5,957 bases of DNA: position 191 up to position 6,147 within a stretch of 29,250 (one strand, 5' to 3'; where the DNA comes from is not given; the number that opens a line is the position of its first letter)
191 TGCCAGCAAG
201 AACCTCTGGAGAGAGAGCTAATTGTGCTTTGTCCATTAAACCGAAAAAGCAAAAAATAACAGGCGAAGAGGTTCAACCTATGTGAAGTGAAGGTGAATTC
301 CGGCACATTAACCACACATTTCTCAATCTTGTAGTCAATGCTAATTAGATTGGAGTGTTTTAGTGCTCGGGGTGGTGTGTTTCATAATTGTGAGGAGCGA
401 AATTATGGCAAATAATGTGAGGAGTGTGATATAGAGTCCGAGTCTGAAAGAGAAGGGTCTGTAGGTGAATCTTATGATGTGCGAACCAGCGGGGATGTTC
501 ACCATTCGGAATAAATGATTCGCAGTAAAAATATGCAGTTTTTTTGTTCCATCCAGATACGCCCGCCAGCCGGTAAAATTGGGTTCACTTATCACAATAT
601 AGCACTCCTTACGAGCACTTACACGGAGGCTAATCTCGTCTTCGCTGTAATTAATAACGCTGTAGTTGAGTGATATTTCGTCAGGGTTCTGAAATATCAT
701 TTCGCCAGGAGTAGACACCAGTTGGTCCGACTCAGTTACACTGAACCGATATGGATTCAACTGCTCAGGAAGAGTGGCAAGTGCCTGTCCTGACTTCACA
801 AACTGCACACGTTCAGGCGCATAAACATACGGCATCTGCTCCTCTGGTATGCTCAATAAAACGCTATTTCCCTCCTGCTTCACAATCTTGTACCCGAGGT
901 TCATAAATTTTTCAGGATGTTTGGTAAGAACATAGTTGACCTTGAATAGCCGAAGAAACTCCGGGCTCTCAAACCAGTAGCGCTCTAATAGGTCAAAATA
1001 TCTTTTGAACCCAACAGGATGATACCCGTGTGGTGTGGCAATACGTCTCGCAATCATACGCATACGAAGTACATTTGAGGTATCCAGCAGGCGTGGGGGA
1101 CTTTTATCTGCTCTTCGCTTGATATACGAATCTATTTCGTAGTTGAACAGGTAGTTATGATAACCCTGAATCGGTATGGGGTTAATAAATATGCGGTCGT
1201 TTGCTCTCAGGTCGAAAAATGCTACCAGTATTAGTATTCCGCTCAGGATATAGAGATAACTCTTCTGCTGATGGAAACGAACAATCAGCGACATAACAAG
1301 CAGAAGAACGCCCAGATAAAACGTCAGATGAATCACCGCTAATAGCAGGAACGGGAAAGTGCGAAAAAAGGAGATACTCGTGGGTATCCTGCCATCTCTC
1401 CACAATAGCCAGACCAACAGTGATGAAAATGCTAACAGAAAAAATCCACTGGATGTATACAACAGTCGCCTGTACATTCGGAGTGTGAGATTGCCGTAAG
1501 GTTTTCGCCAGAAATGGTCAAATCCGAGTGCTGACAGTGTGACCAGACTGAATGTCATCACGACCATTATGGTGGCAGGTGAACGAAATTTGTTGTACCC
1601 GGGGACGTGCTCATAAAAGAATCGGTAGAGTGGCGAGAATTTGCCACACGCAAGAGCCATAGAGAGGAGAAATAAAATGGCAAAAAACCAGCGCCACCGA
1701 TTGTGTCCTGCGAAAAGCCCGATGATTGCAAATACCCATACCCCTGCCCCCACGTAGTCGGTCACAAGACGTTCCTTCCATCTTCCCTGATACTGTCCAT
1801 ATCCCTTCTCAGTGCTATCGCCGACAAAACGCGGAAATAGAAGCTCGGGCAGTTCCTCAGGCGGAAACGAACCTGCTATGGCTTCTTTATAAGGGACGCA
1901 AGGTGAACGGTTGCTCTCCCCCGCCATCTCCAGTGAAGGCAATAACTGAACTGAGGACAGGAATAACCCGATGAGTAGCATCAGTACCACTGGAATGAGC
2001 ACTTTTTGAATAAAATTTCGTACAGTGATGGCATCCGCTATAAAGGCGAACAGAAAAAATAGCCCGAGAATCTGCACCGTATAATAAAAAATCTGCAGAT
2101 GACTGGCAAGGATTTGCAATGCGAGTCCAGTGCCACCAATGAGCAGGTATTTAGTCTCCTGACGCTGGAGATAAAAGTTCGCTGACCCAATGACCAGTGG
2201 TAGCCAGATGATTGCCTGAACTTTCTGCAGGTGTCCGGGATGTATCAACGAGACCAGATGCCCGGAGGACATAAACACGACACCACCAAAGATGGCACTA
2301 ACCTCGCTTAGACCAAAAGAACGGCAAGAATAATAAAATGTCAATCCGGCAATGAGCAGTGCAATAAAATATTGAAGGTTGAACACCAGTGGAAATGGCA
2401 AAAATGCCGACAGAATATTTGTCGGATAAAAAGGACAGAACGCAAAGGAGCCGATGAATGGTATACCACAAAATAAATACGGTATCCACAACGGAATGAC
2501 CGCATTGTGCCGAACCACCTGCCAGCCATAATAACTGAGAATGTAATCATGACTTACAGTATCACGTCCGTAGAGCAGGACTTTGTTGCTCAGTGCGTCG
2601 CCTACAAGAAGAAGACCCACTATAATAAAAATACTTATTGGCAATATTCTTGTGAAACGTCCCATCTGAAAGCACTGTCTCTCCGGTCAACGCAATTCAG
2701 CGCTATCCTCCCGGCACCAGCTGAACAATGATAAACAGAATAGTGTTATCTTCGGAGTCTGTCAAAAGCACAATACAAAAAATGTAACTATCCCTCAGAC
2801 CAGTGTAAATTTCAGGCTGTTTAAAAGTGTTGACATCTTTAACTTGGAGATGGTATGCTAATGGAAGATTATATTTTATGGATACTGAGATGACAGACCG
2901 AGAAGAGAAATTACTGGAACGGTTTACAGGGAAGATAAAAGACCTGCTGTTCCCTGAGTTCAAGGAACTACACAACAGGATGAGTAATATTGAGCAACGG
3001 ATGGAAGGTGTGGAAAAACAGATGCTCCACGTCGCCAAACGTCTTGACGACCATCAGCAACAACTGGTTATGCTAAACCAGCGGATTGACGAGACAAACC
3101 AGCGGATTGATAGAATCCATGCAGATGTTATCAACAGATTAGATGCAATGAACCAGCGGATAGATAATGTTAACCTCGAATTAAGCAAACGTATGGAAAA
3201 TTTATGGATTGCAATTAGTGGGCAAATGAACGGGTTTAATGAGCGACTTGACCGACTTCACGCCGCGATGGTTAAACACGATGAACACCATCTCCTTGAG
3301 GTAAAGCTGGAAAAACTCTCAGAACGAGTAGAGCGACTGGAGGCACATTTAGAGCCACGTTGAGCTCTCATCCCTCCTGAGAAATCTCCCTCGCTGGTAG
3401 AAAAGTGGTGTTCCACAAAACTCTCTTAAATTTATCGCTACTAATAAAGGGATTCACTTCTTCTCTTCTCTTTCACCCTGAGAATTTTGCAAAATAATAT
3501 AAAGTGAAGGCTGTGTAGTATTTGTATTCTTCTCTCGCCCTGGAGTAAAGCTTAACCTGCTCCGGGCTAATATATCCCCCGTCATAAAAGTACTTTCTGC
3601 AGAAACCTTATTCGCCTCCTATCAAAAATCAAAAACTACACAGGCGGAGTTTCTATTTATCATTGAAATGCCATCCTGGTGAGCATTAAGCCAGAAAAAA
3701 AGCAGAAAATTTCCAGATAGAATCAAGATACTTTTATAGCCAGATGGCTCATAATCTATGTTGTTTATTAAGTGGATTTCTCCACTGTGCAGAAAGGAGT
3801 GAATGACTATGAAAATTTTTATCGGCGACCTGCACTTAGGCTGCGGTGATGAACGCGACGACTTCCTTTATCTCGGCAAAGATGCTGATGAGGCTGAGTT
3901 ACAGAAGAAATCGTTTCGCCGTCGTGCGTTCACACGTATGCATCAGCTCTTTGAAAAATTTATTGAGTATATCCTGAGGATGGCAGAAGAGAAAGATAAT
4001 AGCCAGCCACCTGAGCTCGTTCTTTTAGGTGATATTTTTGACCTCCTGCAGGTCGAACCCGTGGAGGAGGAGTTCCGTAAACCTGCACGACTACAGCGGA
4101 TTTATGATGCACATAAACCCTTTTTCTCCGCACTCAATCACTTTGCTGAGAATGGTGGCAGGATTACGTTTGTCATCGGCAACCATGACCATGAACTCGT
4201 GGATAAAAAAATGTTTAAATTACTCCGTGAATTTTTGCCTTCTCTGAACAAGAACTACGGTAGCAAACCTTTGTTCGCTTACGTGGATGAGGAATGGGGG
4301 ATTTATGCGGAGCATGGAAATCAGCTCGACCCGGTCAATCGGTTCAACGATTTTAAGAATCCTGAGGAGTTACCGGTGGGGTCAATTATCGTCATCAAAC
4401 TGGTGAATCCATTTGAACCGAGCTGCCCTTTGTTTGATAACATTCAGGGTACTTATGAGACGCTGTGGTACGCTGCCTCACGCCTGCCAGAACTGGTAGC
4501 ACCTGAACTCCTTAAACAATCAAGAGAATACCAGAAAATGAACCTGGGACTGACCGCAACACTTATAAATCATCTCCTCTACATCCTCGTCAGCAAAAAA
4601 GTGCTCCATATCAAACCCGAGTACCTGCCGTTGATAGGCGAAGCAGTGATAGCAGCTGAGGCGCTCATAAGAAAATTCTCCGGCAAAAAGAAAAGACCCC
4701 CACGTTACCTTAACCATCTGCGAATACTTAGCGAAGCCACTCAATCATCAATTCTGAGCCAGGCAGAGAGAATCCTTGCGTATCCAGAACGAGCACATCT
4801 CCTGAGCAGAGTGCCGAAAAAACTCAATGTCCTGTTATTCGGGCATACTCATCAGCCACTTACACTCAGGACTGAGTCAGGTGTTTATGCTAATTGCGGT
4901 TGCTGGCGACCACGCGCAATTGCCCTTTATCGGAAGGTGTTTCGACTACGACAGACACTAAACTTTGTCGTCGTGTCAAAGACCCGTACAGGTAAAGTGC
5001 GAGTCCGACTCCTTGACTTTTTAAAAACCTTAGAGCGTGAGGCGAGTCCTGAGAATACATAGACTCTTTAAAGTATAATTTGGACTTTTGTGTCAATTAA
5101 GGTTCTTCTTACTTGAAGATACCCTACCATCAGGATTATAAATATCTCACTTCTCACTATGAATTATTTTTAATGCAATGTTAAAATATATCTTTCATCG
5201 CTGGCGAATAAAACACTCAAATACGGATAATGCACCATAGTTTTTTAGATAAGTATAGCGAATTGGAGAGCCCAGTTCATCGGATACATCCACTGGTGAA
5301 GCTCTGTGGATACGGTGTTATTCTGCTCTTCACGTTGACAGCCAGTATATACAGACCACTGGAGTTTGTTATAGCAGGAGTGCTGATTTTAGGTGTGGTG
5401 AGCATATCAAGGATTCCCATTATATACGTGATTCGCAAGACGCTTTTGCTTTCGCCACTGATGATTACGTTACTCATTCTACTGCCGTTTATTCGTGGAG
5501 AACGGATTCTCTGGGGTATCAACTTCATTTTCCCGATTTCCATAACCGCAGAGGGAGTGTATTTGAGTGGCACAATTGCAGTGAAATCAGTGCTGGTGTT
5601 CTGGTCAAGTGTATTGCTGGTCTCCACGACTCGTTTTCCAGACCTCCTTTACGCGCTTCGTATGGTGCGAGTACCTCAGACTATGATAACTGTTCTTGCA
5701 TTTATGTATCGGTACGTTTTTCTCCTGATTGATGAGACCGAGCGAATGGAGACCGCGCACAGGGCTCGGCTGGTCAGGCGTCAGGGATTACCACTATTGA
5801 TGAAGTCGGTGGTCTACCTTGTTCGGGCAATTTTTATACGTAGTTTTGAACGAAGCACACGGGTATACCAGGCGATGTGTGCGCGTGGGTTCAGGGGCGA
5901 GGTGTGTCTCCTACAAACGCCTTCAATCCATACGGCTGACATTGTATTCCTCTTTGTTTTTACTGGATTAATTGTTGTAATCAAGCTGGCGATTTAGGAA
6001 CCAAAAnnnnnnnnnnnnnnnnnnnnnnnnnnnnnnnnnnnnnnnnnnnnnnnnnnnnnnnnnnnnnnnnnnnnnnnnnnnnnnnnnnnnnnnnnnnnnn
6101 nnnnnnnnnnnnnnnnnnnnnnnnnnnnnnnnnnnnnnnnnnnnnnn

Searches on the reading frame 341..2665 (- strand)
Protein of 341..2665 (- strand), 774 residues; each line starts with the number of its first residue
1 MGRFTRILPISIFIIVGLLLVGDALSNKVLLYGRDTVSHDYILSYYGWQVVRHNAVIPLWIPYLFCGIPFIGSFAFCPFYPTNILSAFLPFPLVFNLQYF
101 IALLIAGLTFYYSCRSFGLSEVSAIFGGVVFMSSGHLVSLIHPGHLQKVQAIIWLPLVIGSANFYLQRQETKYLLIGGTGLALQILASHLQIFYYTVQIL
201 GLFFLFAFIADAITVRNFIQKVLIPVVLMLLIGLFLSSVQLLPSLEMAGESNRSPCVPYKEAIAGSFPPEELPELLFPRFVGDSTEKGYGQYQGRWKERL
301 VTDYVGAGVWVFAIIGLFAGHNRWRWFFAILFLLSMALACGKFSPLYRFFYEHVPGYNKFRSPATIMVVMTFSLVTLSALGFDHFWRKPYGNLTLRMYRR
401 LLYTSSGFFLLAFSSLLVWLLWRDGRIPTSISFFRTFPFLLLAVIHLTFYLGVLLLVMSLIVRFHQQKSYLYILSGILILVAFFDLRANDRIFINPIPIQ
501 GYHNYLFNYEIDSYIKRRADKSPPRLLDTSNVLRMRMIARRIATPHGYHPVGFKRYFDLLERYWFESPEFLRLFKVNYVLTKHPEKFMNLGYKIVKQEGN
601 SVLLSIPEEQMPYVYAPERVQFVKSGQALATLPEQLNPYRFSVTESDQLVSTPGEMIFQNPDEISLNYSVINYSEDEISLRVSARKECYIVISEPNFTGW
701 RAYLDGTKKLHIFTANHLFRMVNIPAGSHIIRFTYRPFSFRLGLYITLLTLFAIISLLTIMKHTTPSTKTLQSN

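Call 10: search_protein_families(library=pfam, proteins=[window:341-2665:-], max_evalue=0.0001)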
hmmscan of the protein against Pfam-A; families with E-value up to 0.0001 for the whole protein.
window:341-2665:- (774 aa): 1 family
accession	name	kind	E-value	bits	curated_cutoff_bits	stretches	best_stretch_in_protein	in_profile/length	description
PF09586.16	YfhO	-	2.8e-11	43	28.5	1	670-747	758-835/835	Bacterial membrane protein YfhO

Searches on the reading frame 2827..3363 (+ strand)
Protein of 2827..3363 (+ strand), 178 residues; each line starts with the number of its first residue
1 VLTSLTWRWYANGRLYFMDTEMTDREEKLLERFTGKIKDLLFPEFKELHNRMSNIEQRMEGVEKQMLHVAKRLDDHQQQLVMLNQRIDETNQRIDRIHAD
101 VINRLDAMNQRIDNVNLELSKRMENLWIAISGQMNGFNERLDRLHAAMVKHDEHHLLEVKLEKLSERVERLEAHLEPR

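Call 10: search_protein_families(library=pfam, proteins=[window:2827-3363:+], max_evalue=0.0001)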
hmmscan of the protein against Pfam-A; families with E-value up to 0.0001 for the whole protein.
window:2827-3363:+ (178 aa): 3 families
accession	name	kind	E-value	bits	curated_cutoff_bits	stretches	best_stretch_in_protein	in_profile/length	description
PF04210.18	MtrG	-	3.6e-05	24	27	0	100-123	14-37/64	Tetrahydromethanopterin S-methyltransferase, subunit G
PF23991.1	DUF7310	-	7.6e-05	23.6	40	0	51-116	4-67/83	Coiled-coil region of unknown function (DUF7310)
PF02601.20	Exonuc_VII_L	-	9.8e-05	22.4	35.9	0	40-157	137-275/315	Exonuclease VII, large subunit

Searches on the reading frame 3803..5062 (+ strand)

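Call 10: search_protein_families(library=pfam, proteins=[window:3803-5062:+], max_evalue=0.0001)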
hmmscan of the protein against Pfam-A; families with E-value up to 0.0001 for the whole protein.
window:3803-5062:+ (419 aa): 1 family
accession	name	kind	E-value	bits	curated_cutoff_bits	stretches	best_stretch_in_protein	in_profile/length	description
PF00149.33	Metallophos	-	3.3e-09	37.9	21.5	1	6-188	5-133/191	Calcineurin-like phosphoesterase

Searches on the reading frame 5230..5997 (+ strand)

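Call 10: search_protein_families(library=pfam, proteins=[window:5230-5997:+], max_evalue=0.0001)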
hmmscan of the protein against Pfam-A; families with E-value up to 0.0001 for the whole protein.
window:5230-5997:+ (255 aa): 1 family
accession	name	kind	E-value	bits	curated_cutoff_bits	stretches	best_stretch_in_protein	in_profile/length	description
PF02361.21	CbiQ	-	1.2e-34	120.3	25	1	14-223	3-210/216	Cobalt transport protein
